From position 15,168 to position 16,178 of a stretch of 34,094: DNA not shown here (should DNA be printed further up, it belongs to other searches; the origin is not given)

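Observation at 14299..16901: Cyclodipeptide synthase bracketed by two SET-domain proteins and a SAM methyltransferase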

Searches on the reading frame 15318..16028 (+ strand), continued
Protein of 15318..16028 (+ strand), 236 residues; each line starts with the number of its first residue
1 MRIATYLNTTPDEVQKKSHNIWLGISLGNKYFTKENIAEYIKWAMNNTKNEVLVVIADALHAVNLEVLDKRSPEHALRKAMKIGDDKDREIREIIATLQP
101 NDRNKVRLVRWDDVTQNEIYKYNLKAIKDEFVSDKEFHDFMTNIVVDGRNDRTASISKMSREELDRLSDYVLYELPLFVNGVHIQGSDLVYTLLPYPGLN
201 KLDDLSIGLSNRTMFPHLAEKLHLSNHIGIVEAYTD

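Call 22: find_related_loci(query=A1, collection=metagenome_contigs, flank=6000)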
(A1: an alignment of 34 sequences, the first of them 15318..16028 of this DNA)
Query A1 (236 aa) in metagenome_contigs; peptide patterns used: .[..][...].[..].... (x = any residue, [..] = any of these).
238 stretches matched a pattern; 103 encode a relative of the query (tblastn E <= 1e-3); the best 80 are kept; 80 distinct loci.
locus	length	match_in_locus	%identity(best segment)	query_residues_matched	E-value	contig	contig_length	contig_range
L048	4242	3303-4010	79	1-236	2e-127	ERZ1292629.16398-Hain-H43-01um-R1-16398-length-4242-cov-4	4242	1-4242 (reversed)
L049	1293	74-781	59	1-236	2e-100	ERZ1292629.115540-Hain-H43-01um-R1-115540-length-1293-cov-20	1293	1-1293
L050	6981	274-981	55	1-236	8e-88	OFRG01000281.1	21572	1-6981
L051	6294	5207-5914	55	1-236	8e-88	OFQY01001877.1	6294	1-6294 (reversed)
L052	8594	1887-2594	55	1-236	8e-88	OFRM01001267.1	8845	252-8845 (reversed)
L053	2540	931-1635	57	1-235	2e-89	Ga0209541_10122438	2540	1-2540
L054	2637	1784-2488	57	1-235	3e-89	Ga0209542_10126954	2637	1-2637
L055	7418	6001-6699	54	1-235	3e-84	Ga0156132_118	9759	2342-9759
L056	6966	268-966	54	1-235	3e-84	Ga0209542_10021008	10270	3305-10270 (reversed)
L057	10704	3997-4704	54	1-236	1e-83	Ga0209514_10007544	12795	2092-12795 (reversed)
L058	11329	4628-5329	53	1-236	2e-79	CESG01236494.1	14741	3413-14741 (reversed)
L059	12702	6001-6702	49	1-236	2e-78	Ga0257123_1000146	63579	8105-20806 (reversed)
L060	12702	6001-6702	49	1-236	2e-78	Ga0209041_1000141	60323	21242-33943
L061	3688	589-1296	48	1-236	9e-73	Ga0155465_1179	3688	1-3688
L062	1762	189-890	45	1-236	2e-71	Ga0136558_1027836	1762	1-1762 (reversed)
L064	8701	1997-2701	45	1-236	2e-66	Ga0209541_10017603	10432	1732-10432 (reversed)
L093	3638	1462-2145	39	1-236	2e-51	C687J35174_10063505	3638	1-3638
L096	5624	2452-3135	36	1-236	5e-49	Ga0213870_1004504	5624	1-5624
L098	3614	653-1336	37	1-235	3e-48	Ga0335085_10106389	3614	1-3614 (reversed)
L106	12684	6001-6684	35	1-236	8e-44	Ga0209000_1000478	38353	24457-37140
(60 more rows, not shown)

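Call 49: search_protein_families(library=pfam, alignment_id=A2, max_evalue=0.001)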
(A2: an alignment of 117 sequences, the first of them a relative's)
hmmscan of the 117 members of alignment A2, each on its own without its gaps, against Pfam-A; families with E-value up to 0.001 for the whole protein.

A. member 1, L017:3813-4247:+ (145 aa): 1 family
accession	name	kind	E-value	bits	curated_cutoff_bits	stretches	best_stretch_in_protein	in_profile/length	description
PF00856.33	SET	-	9.1e-11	42.6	22.4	1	38-135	1-105/105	SET domain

B. families by the number of members that match (of 117 scanned): 130 families (the first 25 are shown)
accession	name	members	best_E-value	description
PF00856.33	SET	14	2.6e-16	SET domain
PF13508.13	Acetyltransf_7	13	9.5e-16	Acetyltransferase (GNAT) domain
PF00583.31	Acetyltransf_1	12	2.3e-18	Acetyltransferase (GNAT) family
PF13673.13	Acetyltransf_10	12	1.1e-11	Acetyltransferase (GNAT) domain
PF08445.16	FR47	9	6.7e-07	FR47-like protein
PF13302.13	Acetyltransf_3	7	3.6e-07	Acetyltransferase (GNAT) domain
PF14542.12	Acetyltransf_CG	4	1.3e-06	GCN5-related N-acetyl-transferase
PF13420.13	Acetyltransf_4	4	2.1e-06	Acetyltransferase (GNAT) domain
PF01381.28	HTH_3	3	5.9e-16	Helix-turn-helix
PF12844.13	HTH_19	3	7.2e-12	Helix-turn-helix domain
PF13560.12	HTH_31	3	1.1e-11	Helix-turn-helix domain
PF13443.12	HTH_26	3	6.2e-11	Cro/C1-type HTH DNA-binding domain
PF01409.25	tRNA-synt_2d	2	1.1e-82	tRNA synthetases class II core domain (F)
PF01592.21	NifU_N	2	1.4e-47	NifU-like N terminal domain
PF17759.6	tRNA_synthFbeta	2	5.6e-37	Phenylalanyl tRNA synthetase beta chain CLM domain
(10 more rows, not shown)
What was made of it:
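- Closest known: CDPS clusters with class I SAM methyltransferases. Different: Class I MTs are rare as direct neighbours in this clade (call 49).
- SET is the top Pfam family among 117 direct neighbours, with 14 members against 12-13 for GNAT and 3 or fewer for everything else (call 49).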

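Call 57: search_protein_families(library=pfam, proteins=[L029:825-1427:+, L093:2126-2695:+, L106:6753-7838:+, L098:1236-1670:+, L032:7486-7998:+, L053:1635-2222:+, L013:2609-3157:+, L064:1566-1997:+, L048:2004-2729:+, L008:5719-6081:+], max_evalue=0.1)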
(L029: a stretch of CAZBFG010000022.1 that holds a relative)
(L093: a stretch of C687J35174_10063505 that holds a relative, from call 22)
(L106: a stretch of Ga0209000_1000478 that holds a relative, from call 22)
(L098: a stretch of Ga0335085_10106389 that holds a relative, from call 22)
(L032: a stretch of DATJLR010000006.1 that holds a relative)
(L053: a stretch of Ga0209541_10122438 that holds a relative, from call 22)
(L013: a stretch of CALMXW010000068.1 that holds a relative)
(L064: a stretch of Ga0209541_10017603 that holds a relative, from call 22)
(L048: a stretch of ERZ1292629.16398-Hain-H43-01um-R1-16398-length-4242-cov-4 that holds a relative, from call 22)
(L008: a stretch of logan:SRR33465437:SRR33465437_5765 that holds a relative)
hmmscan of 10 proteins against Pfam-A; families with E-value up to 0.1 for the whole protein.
L029:825-1427:+ (201 aa): 3 families
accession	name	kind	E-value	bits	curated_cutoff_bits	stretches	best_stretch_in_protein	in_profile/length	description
PF13508.13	Acetyltransf_7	-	0.00015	22.5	27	1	66-160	2-83/84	Acetyltransferase (GNAT) domain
PF13673.13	Acetyltransf_10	-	0.0026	18.2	23.6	0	58-130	20-93/128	Acetyltransferase (GNAT) domain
PF00583.31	Acetyltransf_1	-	0.05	14.3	20.7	0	42-93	6-64/116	Acetyltransferase (GNAT) family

L093:2126-2695:+ (190 aa): 3 families
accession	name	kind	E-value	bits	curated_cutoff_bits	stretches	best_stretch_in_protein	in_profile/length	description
PF13508.13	Acetyltransf_7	-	0.0019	19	27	1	67-116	2-53/84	Acetyltransferase (GNAT) domain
PF13673.13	Acetyltransf_10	-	0.068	13.6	23.6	0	58-116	19-76/128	Acetyltransferase (GNAT) domain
PF03793.24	PASTA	-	0.096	13.1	23.2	0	141-181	4-44/64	PASTA domain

L106:6753-7838:+ (362 aa): 4 families
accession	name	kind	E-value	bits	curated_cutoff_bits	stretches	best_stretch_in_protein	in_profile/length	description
PF02661.23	Fic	-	1.2e-14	55.3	24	1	118-228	2-93/93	Fic/DOC family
PF14394.12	DUF4423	-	0.028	14.7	30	0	289-356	7-75/165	Domain of unknown function (DUF4423)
PF22168.2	DIP2311-like_C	-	0.04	14.7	27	1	327-359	29-61/63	Transcriptional regulator DIP2311-like, C-terminal domain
PF14688.11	DUF4461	-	0.063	13.6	24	0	68-126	119-177/308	Domain of unknown function (DUF4461)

L098:1236-1670:+ (145 aa): 0 families

L032:7486-7998:+ (171 aa): 1 family
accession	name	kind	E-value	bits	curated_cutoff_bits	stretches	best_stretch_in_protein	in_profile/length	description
PF07247.17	AATase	-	0.055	12.5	22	1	84-152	208-275/500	Alcohol acetyltransferase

L053:1635-2222:+ (196 aa): 4 families
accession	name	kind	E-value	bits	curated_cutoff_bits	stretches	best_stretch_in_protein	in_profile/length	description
PF06941.18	NT5C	-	2.3e-15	57.4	24.8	1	6-195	1-174/180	5' nucleotidase, deoxy (Pyrimidine), cytosolic type C protein (NT5C)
PF13419.12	HAD_2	-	0.018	15.6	23.8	1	12-118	4-126/178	Haloacid dehalogenase-like hydrolase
PF09627.16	PrgU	-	0.026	15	25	1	135-176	53-94/106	PrgU-like protein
PF24694.1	LNS2_PITM1-3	-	0.052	14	27.7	1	92-143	41-89/124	PITM 1-3, LNS2 domain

L013:2609-3157:+ (183 aa): 1 family
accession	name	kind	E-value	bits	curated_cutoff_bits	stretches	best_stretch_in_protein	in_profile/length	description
PF01725.21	Ham1p_like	-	3.2e-40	138.5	22.5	1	5-177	1-185/186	Ham1 family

L064:1566-1997:+ (144 aa): 14 families
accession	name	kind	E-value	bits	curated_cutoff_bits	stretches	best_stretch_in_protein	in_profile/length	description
PF00583.31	Acetyltransf_1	-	2.3e-18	67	20.7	1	43-131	24-116/116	Acetyltransferase (GNAT) family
PF13508.13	Acetyltransf_7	-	9.5e-16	58.4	27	1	48-132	2-83/84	Acetyltransferase (GNAT) domain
PF13673.13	Acetyltransf_10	-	3.4e-11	43.6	23.6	1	34-132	16-108/128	Acetyltransferase (GNAT) domain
PF13302.13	Acetyltransf_3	-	1e-06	29.9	25.4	1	3-132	3-138/138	Acetyltransferase (GNAT) domain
PF13527.13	Acetyltransf_9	-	4.3e-06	27.2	25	1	3-111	1-109/127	Acetyltransferase (GNAT) domain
PF08445.16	FR47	-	2.7e-05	24.5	22.1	1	68-139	17-85/86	FR47-like protein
PF13420.13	Acetyltransf_4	-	2.9e-05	24.6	24.3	1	31-133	32-136/155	Acetyltransferase (GNAT) domain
PF14542.12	Acetyltransf_CG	-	0.00011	22.7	30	1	70-113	20-65/80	GCN5-related N-acetyl-transferase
PF12568.14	PanZ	-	0.00082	19.3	22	1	44-122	31-111/128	Acetyltransferase (GNAT) domain, PanZ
PF17013.11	Acetyltransf_15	-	0.0012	18.7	35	1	79-106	77-104/210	Putative acetyl-transferase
PF13880.12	Acetyltransf_13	-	0.0071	16.6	22.8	1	78-99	8-29/69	ESCO1/2 acetyl-transferase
PF16092.11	CFAP61_N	-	0.018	15.2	27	1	4-82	2-71/264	Cilia- and flagella-associated protein 61, N-terminal domain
PF04958.18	AstA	-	0.06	12.4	29.4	0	65-96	111-142/337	Arginine N-succinyltransferase beta subunit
PF13523.12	Acetyltransf_8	-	0.088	12.9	27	0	83-134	88-140/145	Acetyltransferase (GNAT) domain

L048:2004-2729:+ (242 aa): 2 families
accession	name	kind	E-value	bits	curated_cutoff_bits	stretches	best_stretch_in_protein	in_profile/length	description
PF03575.23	Peptidase_S51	-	2.4e-31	109.5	23.9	1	50-235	27-205/206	Peptidase family S51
PF21377.3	MurD_N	-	0.095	13.2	24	0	199-233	7-41/76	MurD N-terminal domain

L008:5719-6081:+ (121 aa): 3 families
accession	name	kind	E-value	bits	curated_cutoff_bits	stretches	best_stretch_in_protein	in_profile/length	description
PF05014.21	Nuc_deoxyrib_tr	-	2.9e-05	24.6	28.8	1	13-93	16-100/117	Nucleoside 2-deoxyribosyltransferase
PF11071.14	Nuc_deoxyri_tr3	-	0.0076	16.7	23.2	1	49-102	64-118/140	Nucleoside 2-deoxyribosyltransferase YtoQ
PF15891.11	Nuc_deoxyri_tr2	-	0.034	14.9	30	1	41-91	51-103/105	Nucleoside 2-deoxyribosyltransferase like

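Call 58: find_related_loci(query=A1, collection=viral_contigs, flank=8000)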
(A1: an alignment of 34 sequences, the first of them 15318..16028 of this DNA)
Query A1 (236 aa) in viral_contigs; peptide patterns used: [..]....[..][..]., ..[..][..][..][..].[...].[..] (x = any residue, [..] = any of these).
102 stretches matched a pattern, but none encodes a relative of the query by tblastn (E <= 1e-3).

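Call 59: find_related_loci(query=L096:3128-3577:+, collection=viral_contigs, flank=5000)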
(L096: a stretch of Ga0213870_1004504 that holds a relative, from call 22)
Query L096:3128-3577:+ (150 aa) in viral_contigs; peptide patterns used: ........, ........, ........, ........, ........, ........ (x = any residue, [..] = any of these).
50 stretches matched a pattern, but none encodes a relative of the query by tblastn (E <= 1e-3).
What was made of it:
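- Tried and rejected: There are no CDPS or SET-C relatives in IMG/VR (calls 58, 59).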

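Call 79: search_protein_families(library=padloc, proteins=[window:15318-16028:+, L096:3128-3577:+, L064:1566-1997:+, L106:6753-7838:+, L029:825-1427:+], max_evalue=0.01)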
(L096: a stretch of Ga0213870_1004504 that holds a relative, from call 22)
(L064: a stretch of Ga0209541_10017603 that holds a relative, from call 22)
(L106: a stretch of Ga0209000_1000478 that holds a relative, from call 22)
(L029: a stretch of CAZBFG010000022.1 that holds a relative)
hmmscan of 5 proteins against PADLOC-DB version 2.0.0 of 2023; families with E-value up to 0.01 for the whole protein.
window:15318-16028:+ (236 aa): 0 families

L096:3128-3577:+ (150 aa): 0 families

L064:1566-1997:+ (144 aa): 0 families

L106:6753-7838:+ (362 aa): 10 families
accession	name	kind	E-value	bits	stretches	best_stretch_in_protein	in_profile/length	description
PDLC03963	SoFic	-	6.8e-41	138.8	1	25-358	28-349/361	-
PDLC04836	PDC-S04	-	9e-21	72.2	1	65-262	32-215/244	-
PDLC04839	PDC-S04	-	3.4e-17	60.8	1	198-261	129-188/205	-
PDLC04837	PDC-S04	-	8.4e-17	59.2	1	66-262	33-211/234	-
PDLC04840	PDC-S04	-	2.6e-16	58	1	58-239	11-183/227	-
PDLC04966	PDC-S24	-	9.6e-10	35.9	1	167-237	277-345/497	-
PDLC04838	PDC-S04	-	2.8e-08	31.8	1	198-263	132-198/209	-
PDLC04842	PDC-S04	-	0.00057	17.7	1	204-260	106-156/202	-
PDLC04841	PDC-S04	-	0.0012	16.6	1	199-261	199-255/292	-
PDLC04963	PDC-S23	-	0.0013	16.2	0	200-247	233-278/312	-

L029:825-1427:+ (201 aa): 0 families
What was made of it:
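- Fic-type protein modifiers are direct neighbours in 2 loci (calls 49, 57, 79).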

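Call 84: search_protein_families(library=ncbifam, proteins=[L064:1566-1997:+, L007:4554-4982:+, L023:8724-9149:-, L029:825-1427:+, L096:3128-3577:+, L057:4697-5161:+, L017:3813-4247:+, L048:2004-2729:+], max_evalue=0.01)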
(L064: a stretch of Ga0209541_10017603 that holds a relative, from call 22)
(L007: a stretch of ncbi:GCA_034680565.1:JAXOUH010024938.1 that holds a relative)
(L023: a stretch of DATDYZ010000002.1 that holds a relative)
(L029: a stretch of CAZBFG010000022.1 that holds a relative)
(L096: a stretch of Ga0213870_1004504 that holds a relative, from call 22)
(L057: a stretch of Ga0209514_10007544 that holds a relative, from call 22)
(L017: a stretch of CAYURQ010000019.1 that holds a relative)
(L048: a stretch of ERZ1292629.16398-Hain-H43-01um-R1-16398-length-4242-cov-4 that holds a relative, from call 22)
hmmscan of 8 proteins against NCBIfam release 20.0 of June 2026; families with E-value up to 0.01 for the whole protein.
L064:1566-1997:+ (144 aa): 29 families (the best 25 are shown)
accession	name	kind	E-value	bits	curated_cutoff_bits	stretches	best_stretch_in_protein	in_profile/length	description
TIGR01575.1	rimI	equivalog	1.5e-14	54.3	86.4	1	35-133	18-114/132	ribosomal protein S18-alanine N-acetyltransferase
NF002959.0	PRK03624.1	equivalog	2.5e-11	43.5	124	1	2-133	7-131/147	GNAT family acetyltransferase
NF007025.1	PRK09491.1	equivalog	1.2e-10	41.5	173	1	35-133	26-121/145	ribosomal protein S18-alanine N-acetyltransferase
NF040503.1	resist_ArsN1a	equivalog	8.6e-10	38.6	170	1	4-133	1-135/159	arsinothricin resistance N-acetyltransferase ArsN1 family A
NF043067.1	AAC_6p_group_E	equivalog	2e-09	37.4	140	1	37-133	26-129/140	aminoglycoside 6'-N-acetyltransferase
NF005840.0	PRK07757.1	equivalog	6.2e-08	32.7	154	1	44-132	37-119/153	N-acetyltransferase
TIGR03448.1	mycothiol_MshD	equivalog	2.7e-07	30.2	163.1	1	24-132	172-286/294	mycothiol synthase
NF007807.0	PRK10514.1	equivalog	1.5e-06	28.2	134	1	1-133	2-124/147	acetyltransferase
TIGR03103.1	trio_acet_GNAT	equivalog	3.5e-06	25.8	569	1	41-133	115-214/547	N-acetylglutaminylglutamine synthetase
NF033213.1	matur_PanM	equivalog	1.1e-05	25.3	68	1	35-134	23-124/130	aspartate 1-decarboxylase autocleavage activator PanM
TIGR03827.1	GNAT_ablB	equivalog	1.4e-05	24.7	205.1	1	40-132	150-241/266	putative beta-lysine N-acetyltransferase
NF040501.1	resist_ArsN2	equivalog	1.7e-05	24.5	125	1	44-132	19-102/133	arsenic resistance N-acetyltransferase ArsN2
NF040504.1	resist_ArsN1b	equivalog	1.9e-05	24.5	210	1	39-133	36-135/159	arsinothricin resistance N-acetyltransferase ArsN1 family B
NF053587.1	SpmdActasePaiA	equivalog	2.8e-05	24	250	1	36-140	46-157/172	spermidine/spermine N(1)-acetyltransferase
NF000358.1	sat2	exception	3.2e-05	23.8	360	1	15-134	25-143/174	streptothricin N-acetyltransferase Sat2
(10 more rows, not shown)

L007:4554-4982:+ (143 aa): 12 families
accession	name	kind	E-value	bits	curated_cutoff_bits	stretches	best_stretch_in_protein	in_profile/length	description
TIGR01575.1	rimI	equivalog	2e-08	34.5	86.4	1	32-132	18-115/132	ribosomal protein S18-alanine N-acetyltransferase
TIGR03448.1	mycothiol_MshD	equivalog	3.9e-08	33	163.1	1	40-131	195-287/294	mycothiol synthase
NF040503.1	resist_ArsN1a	equivalog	1.8e-06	27.8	170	1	4-131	2-135/159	arsinothricin resistance N-acetyltransferase ArsN1 family A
NF002959.0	PRK03624.1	equivalog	3.2e-06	26.9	124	1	1-140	7-139/147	GNAT family acetyltransferase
NF040504.1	resist_ArsN1b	equivalog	8.7e-05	22.4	210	1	49-131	51-135/159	arsinothricin resistance N-acetyltransferase ArsN1 family B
NF040502.1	PPT_acetyltrans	equivalog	9.8e-05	22.1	300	1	49-130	60-143/183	phosphinothricin N-acetyltransferase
NF043067.1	AAC_6p_group_E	equivalog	0.00014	21.8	140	1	34-140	26-138/140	aminoglycoside 6'-N-acetyltransferase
NF041716.1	HxA_phane_GNAT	equivalog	0.00035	20.5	250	1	26-130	34-141/152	cyclophane-containing RiPP N-acetyltransferase HaaN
NF007025.1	PRK09491.1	equivalog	0.00055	19.9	173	1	40-130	33-120/145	ribosomal protein S18-alanine N-acetyltransferase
NF005840.0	PRK07757.1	equivalog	0.00069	19.6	154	1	49-111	45-106/153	N-acetyltransferase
NF007807.0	PRK10514.1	equivalog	0.00082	19.3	134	1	51-130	56-123/147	acetyltransferase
NF033083.0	AAC_3_I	equivalog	0.0089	16.2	200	1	44-130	46-135/145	AAC(3)-I family aminoglycoside N-acetyltransferase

L023:8724-9149:- (142 aa): 15 families
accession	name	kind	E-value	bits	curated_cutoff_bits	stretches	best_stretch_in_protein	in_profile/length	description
TIGR01575.1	rimI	equivalog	1.2e-11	44.9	86.4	1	32-131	17-114/132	ribosomal protein S18-alanine N-acetyltransferase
NF002959.0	PRK03624.1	equivalog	2.4e-08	33.8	124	1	39-140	41-139/147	GNAT family acetyltransferase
TIGR03448.1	mycothiol_MshD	equivalog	2.6e-08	33.6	163.1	1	19-131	168-287/294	mycothiol synthase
NF007025.1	PRK09491.1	equivalog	8.7e-07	29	173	1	51-130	43-120/145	ribosomal protein S18-alanine N-acetyltransferase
NF040504.1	resist_ArsN1b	equivalog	8.7e-07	28.9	210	1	49-131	50-135/159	arsinothricin resistance N-acetyltransferase ArsN1 family B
NF040503.1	resist_ArsN1a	equivalog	2.4e-05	24.1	170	1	34-131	33-135/159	arsinothricin resistance N-acetyltransferase ArsN1 family A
NF000487.1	stat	exception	0.00012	21.7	420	1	52-129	84-161/189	streptothricin N-acetyltransferase STAT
NF040501.1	resist_ArsN2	equivalog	0.00027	20.6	125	1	49-131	26-103/133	arsenic resistance N-acetyltransferase ArsN2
TIGR03103.1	trio_acet_GNAT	equivalog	0.00034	19.3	569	1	56-131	134-214/547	N-acetylglutaminylglutamine synthetase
NF000482.1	AAC_3_XI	exception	0.00037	20.3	300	1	58-129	57-132/148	aminoglycoside N-acetyltransferase AAC(3)-XI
NF040502.1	PPT_acetyltrans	equivalog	0.00084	19.1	300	1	43-130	53-143/183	phosphinothricin N-acetyltransferase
NF043067.1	AAC_6p_group_E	equivalog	0.0015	18.4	140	1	36-141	27-139/140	aminoglycoside 6'-N-acetyltransferase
TIGR03827.1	GNAT_ablB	equivalog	0.0015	18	205.1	1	46-130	157-241/266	putative beta-lysine N-acetyltransferase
NF049894.1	CG3035_N_ac_Glu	equivalog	0.0032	16.7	280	1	78-131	238-291/300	N-acetylglutamate synthase, CG3035 family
NF000158.2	AAC_6p_Il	exception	0.0055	16.7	270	1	40-107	44-117/152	aminoglycoside N-acetyltransferase AAC(6')-Il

L029:825-1427:+ (201 aa): 0 families

L096:3128-3577:+ (150 aa): 0 families

L057:4697-5161:+ (155 aa): 0 families

L017:3813-4247:+ (145 aa): 0 families

L048:2004-2729:+ (242 aa): 2 families
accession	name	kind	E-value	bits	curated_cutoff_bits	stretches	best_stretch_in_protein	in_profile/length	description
NF003642.0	PRK05282.1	equivalog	2.4e-13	50.1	156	1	25-231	8-201/233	dipeptidase PepE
TIGR02069.1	cyanophycinase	equivalog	6.8e-13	48.7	126.6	1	92-235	67-206/250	cyanophycinase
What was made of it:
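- The GNAT partners are closest, below threshold, to RimI, a protein N-terminal acetyltransferase (call 84).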
